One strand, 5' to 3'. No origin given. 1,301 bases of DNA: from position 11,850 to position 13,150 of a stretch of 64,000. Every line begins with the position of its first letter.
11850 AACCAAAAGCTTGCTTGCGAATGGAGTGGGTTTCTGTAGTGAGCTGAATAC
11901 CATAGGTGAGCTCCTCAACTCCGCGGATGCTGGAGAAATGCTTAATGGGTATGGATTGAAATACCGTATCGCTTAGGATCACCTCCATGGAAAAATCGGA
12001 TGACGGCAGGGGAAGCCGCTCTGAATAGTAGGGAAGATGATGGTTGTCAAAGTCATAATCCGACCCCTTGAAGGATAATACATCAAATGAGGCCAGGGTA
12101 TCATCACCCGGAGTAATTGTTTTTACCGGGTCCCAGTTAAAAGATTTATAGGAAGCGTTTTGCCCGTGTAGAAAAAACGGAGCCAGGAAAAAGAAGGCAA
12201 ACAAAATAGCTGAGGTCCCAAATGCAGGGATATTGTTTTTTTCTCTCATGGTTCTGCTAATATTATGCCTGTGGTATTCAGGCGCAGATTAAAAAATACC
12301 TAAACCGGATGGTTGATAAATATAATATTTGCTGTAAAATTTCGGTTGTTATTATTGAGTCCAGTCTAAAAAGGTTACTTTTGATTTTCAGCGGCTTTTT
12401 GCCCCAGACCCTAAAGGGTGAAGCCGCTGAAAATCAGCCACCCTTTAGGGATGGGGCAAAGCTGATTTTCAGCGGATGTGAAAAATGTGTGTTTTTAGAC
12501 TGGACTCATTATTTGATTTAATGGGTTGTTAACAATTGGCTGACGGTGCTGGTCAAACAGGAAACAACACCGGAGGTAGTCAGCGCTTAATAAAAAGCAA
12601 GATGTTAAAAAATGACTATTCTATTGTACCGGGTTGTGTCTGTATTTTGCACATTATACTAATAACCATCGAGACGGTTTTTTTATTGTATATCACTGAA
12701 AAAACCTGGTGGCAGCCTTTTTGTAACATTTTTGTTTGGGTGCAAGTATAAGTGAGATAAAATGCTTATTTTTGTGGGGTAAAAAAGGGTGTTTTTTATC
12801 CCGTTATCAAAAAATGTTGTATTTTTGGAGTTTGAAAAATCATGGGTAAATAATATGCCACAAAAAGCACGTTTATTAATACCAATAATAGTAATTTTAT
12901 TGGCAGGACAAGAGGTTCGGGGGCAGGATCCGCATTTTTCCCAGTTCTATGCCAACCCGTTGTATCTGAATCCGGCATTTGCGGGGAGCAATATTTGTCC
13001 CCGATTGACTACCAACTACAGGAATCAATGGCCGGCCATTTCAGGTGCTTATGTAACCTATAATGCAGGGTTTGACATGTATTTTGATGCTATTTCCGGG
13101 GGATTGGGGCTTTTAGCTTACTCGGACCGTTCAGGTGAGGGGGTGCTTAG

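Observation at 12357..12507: Complete copy of a highly structured MITE-like element in the divergent porU / porP-gldJ control region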

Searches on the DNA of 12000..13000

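Call 14: search_rna_families(source=window, start=12000, end=13000, threshold=evalue, max_evalue=10)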
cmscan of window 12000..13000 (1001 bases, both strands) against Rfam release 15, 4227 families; matches with E-value up to 10: 17.
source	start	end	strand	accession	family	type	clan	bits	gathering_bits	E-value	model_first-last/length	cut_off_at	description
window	12419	12479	-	RF04201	MIR7510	Gene; miRNA;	-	25.1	93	0.026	1-79/79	no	MIR7510 microRNA precursor family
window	12373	12442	-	RF03328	mir-606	Gene; miRNA;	-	21.7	80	0.12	1-84/84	no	mir-606 microRNA precursor family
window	12372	12444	+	RF03328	mir-606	Gene; miRNA;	-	21.3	80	0.16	1-84/84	no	mir-606 microRNA precursor family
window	12402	12456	-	RF00979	mir-553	Gene; miRNA;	-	20.1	82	0.72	1-62/62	no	mir-553 microRNA precursor family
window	12397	12463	+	RF03520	mir-3059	Gene; miRNA;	-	19.1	88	0.76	1-59/59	no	mir-3059 microRNA precursor family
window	12398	12460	-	RF03257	mir-4427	Gene; miRNA;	-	18.1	86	0.99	1-68/68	no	mir-4427 microRNA precursor family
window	12365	12448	-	RF03398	mir-3552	Gene; miRNA;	-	18.1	120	1.4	1-105/105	no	mir-3552 microRNA precursor family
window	12394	12462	-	RF02260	MAT2A_A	Cis-reg;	-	17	40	1.2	1-65/65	no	MAT2A 3'UTR stem loop A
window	12086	12111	-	RF01330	CRISPR-DR16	Gene; CRISPR;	-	16.6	35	1.3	6-32/37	no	CRISPR RNA direct repeat element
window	12398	12460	+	RF04209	MIR7533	Gene; miRNA;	-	16.4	230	1.5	1-249/249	no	MIR7533 microRNA precursor family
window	12421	12472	+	RF04346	Plastid-ccsA-ndhD-1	Cis-reg;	CL00154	16.2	48.5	4.3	1-57/57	no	Plastid-ccsA-ndhD-1 3UTR RNA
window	12402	12456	-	RF00931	mir-879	Gene; miRNA;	-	16.1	90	4.3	1-74/74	no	mir-879 microRNA precursor family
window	12754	12802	-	RF04072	mir-7386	Gene; miRNA;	-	15.9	44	6.9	4-54/59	no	mir-7386 microRNA precursor family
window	12389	12469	+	RF03864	mir-BART9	Gene; miRNA;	-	15.9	50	7.5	1-88/88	no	mir-BART9 microRNA precursor family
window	12626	12713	+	RF01535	TB10Cs5H2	Gene; snRNA; snoRNA; HACA-box;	-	14.9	40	4.6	1-78/78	no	Trypanosomatid snoRNA TB10Cs5H2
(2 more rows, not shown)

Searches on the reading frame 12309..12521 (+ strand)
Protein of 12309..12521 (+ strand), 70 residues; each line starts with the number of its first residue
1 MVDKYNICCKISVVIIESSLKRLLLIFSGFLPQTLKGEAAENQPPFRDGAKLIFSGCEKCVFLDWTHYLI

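Call 80: search_protein_families(library=pfam, proteins=[window:12309-12521:+], max_evalue=0.1)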
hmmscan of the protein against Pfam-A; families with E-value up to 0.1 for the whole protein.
window:12309-12521:+ (70 aa): 0 families
